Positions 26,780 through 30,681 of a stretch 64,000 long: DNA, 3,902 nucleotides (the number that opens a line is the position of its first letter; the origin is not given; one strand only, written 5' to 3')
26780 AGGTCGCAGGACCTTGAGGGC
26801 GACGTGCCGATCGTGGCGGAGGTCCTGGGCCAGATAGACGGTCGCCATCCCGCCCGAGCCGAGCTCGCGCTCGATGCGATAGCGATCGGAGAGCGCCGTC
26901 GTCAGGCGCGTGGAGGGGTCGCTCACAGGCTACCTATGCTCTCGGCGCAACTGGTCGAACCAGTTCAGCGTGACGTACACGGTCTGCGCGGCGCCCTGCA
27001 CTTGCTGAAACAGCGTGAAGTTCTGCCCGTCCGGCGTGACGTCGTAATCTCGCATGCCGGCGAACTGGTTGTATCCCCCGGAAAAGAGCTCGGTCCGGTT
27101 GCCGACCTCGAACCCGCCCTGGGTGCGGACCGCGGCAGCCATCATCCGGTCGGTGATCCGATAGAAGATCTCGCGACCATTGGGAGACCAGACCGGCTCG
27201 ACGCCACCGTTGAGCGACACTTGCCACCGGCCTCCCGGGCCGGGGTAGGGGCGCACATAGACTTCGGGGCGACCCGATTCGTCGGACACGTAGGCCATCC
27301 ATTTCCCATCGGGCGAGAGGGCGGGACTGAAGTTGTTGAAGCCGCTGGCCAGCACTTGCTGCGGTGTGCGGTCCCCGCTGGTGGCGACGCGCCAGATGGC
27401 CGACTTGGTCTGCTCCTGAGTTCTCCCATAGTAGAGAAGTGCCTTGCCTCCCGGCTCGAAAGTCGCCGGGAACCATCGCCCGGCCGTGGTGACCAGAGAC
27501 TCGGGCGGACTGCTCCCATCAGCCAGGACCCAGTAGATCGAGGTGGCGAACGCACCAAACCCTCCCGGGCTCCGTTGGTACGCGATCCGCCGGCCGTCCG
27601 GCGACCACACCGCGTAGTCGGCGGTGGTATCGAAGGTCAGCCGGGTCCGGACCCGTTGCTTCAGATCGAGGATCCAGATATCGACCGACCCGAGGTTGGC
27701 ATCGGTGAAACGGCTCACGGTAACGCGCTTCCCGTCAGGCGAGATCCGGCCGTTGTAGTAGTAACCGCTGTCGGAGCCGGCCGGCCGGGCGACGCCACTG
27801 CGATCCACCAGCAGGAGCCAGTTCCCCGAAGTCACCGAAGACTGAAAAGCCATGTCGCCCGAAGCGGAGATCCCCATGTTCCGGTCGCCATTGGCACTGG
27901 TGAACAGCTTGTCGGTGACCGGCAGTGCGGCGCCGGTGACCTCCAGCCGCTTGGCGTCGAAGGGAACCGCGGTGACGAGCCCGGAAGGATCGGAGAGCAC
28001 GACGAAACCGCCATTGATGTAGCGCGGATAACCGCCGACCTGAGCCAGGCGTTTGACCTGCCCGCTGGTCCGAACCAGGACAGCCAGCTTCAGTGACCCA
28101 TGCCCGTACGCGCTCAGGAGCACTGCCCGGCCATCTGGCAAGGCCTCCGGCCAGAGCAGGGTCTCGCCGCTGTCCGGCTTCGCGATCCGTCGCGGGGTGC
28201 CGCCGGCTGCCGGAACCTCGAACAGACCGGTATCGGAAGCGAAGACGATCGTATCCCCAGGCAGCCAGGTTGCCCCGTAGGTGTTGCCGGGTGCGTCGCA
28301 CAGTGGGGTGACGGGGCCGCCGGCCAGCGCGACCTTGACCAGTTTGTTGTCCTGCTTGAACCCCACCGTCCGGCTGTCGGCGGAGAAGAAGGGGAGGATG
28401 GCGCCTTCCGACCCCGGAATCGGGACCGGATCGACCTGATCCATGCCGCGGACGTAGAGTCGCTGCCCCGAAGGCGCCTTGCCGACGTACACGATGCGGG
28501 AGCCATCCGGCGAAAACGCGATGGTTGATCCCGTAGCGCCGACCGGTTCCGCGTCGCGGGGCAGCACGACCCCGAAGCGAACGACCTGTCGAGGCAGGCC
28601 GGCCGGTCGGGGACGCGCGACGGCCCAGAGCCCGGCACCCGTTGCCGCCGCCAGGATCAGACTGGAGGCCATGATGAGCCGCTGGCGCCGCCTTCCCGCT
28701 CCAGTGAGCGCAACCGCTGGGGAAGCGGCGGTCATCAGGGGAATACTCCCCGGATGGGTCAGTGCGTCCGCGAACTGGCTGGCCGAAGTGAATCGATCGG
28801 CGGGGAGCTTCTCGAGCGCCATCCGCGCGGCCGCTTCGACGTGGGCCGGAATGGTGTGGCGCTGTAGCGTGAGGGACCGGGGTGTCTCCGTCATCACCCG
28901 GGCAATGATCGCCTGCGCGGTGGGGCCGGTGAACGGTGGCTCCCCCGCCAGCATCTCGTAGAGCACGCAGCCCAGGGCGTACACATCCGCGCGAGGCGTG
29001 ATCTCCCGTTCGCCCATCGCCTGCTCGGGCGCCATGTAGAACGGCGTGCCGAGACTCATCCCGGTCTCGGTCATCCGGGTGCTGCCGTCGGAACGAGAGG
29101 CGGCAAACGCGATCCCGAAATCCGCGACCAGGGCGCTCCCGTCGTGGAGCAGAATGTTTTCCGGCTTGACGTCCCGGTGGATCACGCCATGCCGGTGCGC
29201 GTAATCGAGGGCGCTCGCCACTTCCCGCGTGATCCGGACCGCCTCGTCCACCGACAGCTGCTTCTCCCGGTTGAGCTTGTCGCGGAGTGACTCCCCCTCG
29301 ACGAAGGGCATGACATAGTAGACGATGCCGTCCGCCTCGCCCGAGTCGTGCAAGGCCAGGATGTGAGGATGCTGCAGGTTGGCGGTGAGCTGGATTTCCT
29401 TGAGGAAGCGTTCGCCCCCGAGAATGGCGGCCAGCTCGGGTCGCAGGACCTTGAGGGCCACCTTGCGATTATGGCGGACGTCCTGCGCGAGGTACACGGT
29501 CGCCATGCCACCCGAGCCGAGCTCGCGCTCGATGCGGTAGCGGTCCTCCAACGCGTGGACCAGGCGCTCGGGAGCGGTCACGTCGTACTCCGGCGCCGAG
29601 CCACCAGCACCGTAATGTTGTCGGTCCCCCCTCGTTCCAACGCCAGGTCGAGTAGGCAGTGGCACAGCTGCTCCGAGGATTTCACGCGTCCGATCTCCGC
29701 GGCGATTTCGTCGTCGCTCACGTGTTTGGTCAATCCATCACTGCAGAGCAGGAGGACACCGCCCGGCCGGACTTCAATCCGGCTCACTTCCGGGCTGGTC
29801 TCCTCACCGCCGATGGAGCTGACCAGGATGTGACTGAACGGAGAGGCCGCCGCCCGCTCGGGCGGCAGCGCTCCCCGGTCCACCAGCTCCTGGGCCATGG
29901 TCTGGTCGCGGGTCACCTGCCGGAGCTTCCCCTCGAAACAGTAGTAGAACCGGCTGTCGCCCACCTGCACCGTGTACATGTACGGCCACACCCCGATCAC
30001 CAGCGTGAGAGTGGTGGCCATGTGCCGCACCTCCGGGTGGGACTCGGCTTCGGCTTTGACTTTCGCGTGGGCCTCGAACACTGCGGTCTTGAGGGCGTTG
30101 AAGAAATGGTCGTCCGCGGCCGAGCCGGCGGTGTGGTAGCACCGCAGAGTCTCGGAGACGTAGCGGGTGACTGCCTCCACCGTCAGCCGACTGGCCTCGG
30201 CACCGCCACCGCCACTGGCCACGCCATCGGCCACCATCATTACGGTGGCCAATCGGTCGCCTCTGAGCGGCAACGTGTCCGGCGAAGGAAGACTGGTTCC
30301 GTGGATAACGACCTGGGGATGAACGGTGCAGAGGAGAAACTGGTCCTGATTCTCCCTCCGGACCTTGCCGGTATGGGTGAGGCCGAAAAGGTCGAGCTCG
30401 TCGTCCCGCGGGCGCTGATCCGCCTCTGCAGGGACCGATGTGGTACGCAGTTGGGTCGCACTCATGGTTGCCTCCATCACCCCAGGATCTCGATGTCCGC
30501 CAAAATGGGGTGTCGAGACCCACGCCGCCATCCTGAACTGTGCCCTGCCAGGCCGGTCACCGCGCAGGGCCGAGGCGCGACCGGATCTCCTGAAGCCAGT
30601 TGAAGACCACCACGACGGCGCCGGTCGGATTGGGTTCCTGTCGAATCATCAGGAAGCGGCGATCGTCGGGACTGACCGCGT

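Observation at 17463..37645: Co-directional array of six Hanks-type Ser/Thr kinases with two sensor architectures and an embedded PP2C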

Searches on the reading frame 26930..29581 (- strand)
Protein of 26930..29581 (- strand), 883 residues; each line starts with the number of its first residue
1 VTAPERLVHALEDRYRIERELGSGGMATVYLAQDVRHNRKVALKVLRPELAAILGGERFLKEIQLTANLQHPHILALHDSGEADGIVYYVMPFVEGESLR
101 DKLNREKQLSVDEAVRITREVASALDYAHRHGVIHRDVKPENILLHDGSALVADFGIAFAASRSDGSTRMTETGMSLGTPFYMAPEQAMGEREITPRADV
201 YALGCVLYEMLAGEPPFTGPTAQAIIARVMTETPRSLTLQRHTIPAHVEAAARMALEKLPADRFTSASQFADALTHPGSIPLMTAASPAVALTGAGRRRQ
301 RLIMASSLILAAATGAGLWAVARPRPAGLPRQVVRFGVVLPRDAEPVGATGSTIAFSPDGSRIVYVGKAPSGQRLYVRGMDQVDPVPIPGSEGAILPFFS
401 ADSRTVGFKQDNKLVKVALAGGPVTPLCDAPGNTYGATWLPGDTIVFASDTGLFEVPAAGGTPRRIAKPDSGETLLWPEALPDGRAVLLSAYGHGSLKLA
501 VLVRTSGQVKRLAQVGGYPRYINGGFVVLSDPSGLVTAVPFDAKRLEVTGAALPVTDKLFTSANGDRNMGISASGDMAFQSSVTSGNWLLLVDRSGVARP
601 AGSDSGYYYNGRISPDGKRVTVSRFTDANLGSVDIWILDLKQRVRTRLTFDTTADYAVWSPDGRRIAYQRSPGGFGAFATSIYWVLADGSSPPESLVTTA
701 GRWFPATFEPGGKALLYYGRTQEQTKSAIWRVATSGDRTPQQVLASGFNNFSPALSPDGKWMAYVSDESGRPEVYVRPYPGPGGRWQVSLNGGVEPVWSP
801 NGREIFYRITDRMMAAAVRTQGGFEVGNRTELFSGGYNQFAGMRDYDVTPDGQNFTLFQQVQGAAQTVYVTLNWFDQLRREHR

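Call 4: search_protein_families(library=pfam, proteins=[window:26930-29581:-], max_evalue=0.01)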
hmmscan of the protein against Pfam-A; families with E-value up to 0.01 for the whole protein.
window:26930-29581:- (883 aa): 7 families
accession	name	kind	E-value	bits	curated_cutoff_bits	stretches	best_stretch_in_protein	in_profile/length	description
PF00069.31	Pkinase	-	3.7e-52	177.8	31.7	1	15-265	1-253/263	Protein kinase domain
PF07714.23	PK_Tyr_Ser-Thr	-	4.1e-34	118.5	23.1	1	17-263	3-248/258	Protein tyrosine and serine/threonine kinase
PF07676.18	PD40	-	1.4e-24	85.8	20.9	2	741-776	2-38/38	WD40-like Beta Propeller Repeat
PF01636.29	APH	-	1.6e-07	31.8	23.2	1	20-125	4-104/239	Phosphotransferase enzyme family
PF03109.22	ABC1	-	3.3e-05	23.6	22.9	0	90-160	146-216/244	ABC1 atypical kinase-like domain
PF00930.27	DPPIV_N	-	0.0016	17.7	22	0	634-670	24-61/354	Dipeptidyl peptidase IV (DPP IV) N-terminal region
PF06293.20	Kdo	-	0.0046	16.9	21.3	1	97-149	103-155/207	Lipopolysaccharide kinase (Kdo/WaaP) family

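Call 73: search_protein_families(library=padloc, proteins=[window:26930-29581:-], max_evalue=0.001)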
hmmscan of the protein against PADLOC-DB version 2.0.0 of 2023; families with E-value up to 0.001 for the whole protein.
window:26930-29581:- (883 aa): 36 families (the best 25 are shown)
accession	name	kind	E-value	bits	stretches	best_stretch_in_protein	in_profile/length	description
PDLC04061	PD-T4-6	-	3.6e-92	308.5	1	9-280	12-286/510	-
PDLC04042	PD-T4-6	-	2.4e-90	301.1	1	10-277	6-272/292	-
PDLC04053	PD-T4-6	-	1.1e-86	289.1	1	13-304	9-298/311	-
PDLC04043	PD-T4-6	-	1.2e-83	279.7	1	12-314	14-319/452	-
PDLC04039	PD-T4-6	-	1.4e-78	263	1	9-275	10-273/458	-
PDLC04054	PD-T4-6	-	9e-77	256.8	1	13-276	10-272/347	-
PDLC04052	PD-T4-6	-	1.9e-75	253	1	10-274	6-273/496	-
PDLC04060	PD-T4-6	-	2.4e-74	249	1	10-275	5-267/486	-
PDLC04047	PD-T4-6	-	2e-73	245.3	1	11-275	8-270/327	-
PDLC04138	mad6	-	8e-71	237.8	1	11-269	49-305/659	mads_6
PDLC04057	PD-T4-6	-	6.3e-66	221.2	1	11-275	6-268/443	-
PDLC04040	PD-T4-6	-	8.8e-66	220.8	1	21-275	2-263/547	-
PDLC04048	PD-T4-6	-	1e-65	220.5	1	11-275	8-270/354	-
PDLC04041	PD-T4-6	-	1.7e-65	220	1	13-290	28-294/443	-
PDLC01088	C3a189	-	1.4e-50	170.7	1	18-311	2-277/840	kinase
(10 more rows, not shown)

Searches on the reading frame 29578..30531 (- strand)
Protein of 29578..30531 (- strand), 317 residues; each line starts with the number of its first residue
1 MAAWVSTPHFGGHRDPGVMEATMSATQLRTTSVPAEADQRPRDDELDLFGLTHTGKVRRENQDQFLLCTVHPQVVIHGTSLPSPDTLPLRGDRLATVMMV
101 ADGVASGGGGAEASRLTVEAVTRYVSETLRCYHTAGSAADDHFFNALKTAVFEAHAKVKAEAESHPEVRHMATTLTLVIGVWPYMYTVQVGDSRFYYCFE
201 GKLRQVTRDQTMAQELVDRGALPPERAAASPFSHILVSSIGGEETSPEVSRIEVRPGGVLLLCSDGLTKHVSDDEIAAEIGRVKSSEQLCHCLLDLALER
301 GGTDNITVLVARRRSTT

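Call 4: search_protein_families(library=pfam, proteins=[window:29578-30531:-], max_evalue=0.01)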
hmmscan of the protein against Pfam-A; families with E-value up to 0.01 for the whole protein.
window:29578-30531:- (317 aa): 3 families
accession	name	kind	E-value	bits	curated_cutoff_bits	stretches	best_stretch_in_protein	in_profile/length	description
PF13672.11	PP2C_2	-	8.9e-16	58.5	24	1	85-275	14-182/209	Protein phosphatase 2C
PF07228.17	SpoIIE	-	7e-06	26.5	25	1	243-314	109-192/192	Stage II sporulation protein E (SpoIIE)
PF00481.26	PP2C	-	1e-05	25.8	20.3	0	259-306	204-255/255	Protein phosphatase 2C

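Call 8: find_related_loci(query=window:29578-30465:-, collection=genome_contigs, flank=10000)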
Query window:29578-30465:- (295 aa) in genome_contigs; peptide patterns used: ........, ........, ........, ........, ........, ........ (x = any residue, [..] = any of these).
235 stretches matched a pattern; 77 encode a relative of the query (tblastn E <= 1e-3); 77 distinct loci.
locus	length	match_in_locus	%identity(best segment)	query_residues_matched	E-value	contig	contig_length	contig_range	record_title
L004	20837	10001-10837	86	10-288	4e-155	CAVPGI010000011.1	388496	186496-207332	MAG: uncultured Gemmatimonadales bacterium isolate MFD10007.bin.2.175 genome assembly, contig: contig_58317, whole genom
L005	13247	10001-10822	64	17-289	9e-118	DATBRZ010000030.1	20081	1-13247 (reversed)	MAG TPA_asm: Gemmatimonadaceae bacterium isolate SMAG_U4142 k141_2612652, whole genome shotgun sequence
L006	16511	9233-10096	61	3-290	2e-116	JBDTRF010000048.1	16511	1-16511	MAG: Gemmatimonadota bacterium isolate cluster3_bin.24 NODE_13305_length_16511_cov_7.157572, whole genome shotgun sequen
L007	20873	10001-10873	58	1-290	1e-114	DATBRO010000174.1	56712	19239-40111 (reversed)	MAG TPA_asm: Gemmatimonadaceae bacterium isolate SMAG_U4131 k141_1080427, whole genome shotgun sequence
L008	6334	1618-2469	62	7-292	5e-114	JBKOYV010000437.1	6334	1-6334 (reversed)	MAG: Gemmatimonadota bacterium isolate GB_HAYS_MAG_00051 GB_HAYS_000001420373, whole genome shotgun sequence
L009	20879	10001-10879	58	1-294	2e-113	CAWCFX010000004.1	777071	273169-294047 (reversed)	MAG: uncultured Gemmatimonadales bacterium isolate MFD01275.bin.1.276 genome assembly, contig: contig_4242, whole genome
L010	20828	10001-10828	62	18-292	2e-112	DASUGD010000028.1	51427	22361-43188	MAG TPA_asm: Gemmatimonadaceae bacterium isolate SMAG_U1396 k141_981573, whole genome shotgun sequence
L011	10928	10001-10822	61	18-290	1e-111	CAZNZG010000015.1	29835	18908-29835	MAG TPA_asm: uncultured Gemmatimonas sp. isolate SRP318679_co1_393 genome assembly, contig: NODE_2439_length_29835_cov_5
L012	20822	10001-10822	61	18-290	4e-111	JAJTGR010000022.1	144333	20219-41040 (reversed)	MAG: Gemmatimonadetes bacterium isolate CoA2_M2 k141_43401, whole genome shotgun sequence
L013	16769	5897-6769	59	1-292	2e-110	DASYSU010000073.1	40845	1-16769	MAG TPA_asm: Gemmatimonadaceae bacterium isolate SMAG_U4547 k141_1294309, whole genome shotgun sequence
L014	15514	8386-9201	62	18-290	1e-108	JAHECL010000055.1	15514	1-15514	MAG: Gemmatimonadetes bacterium isolate Ww169 NODE_7628_length_15514_cov_4.135906, whole genome shotgun sequence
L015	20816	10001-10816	60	18-288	4e-107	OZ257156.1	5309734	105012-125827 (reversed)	MAG: Gemmatimonas sp. isolate b4a0012b-0dda-4569-be7e-ce55848b0814 genome assembly, chromosome: 1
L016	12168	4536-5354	62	19-290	4e-106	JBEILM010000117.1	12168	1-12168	MAG: Gemmatimonas sp. isolate Sample-104-S78-bin-3 Sample_104_S78-bin_3-k141_184851, whole genome shotgun sequence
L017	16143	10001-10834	58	14-290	3e-105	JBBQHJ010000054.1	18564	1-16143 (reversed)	MAG: Gemmatimonadales bacterium isolate Co_metawrap_912 Cmw_912_k141_5573556_length_18564_cov_8.0000, whole genome shotg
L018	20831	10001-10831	60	18-293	2e-105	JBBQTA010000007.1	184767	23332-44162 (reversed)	MAG: Gemmatimonadales bacterium isolate Co_metawrap_1797 Cmw_1797_k141_24421429_length_184767_cov_16.9997, whole genome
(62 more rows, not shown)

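Call 21: find_related_loci(query=window:29578-30465:-, collection=metagenome_contigs, flank=10000)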
Query window:29578-30465:- (295 aa) in metagenome_contigs; peptide patterns used: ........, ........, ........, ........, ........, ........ (x = any residue, [..] = any of these).
430 stretches matched a pattern; 156 encode a relative of the query (tblastn E <= 1e-3); the best 80 are kept; 80 distinct loci.
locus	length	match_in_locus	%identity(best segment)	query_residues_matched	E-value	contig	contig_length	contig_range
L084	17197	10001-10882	92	1-294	0e+0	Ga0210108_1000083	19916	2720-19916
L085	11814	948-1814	70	6-293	5e-131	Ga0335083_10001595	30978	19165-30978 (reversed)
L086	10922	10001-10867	70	6-293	5e-131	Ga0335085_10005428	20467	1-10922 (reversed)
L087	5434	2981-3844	67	1-287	8e-125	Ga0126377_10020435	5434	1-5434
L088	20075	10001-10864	67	1-287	5e-123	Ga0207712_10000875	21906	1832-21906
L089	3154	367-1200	63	18-294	4e-123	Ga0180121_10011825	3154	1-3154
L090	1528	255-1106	63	10-292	2e-126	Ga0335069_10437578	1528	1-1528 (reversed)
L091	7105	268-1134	61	1-290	5e-116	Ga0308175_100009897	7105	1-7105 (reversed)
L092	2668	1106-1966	63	8-293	4e-119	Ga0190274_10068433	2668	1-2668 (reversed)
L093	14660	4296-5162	60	1-290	3e-114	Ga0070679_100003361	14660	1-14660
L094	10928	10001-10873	61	1-292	6e-114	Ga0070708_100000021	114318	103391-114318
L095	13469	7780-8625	62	12-292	3e-113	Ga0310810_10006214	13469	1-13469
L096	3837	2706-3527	62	18-290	6e-114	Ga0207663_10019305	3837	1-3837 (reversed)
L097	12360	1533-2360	62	18-292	3e-112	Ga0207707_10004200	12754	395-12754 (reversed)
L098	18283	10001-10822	61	18-290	4e-112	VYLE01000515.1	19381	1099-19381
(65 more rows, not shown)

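Call 73: search_protein_families(library=padloc, proteins=[window:29578-30465:-], max_evalue=0.001)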
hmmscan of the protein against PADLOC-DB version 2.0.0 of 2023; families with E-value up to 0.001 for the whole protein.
window:29578-30465:- (295 aa): 1 family
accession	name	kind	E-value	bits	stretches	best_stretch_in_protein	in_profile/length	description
PDLC04518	PDC-M21C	-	6e-05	20.4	1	73-251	30-192/243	-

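Call 74: search_protein_families(library=ncbifam, proteins=[window:29578-30465:-], max_evalue=0.00001)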
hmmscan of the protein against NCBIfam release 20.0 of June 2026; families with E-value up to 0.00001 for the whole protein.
window:29578-30465:- (295 aa): 2 families
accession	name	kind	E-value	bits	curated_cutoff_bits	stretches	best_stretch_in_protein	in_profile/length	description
NF033484.1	Stp1_PP2C_phos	equivalog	3.3e-50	170.8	230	1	71-289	22-231/232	Stp1/IreP family PP2C-type Ser/Thr phosphatase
NF011149.0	PRK14559.1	equivalog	1.3e-19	70.4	374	1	24-290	372-630/642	serine/threonine phosphatase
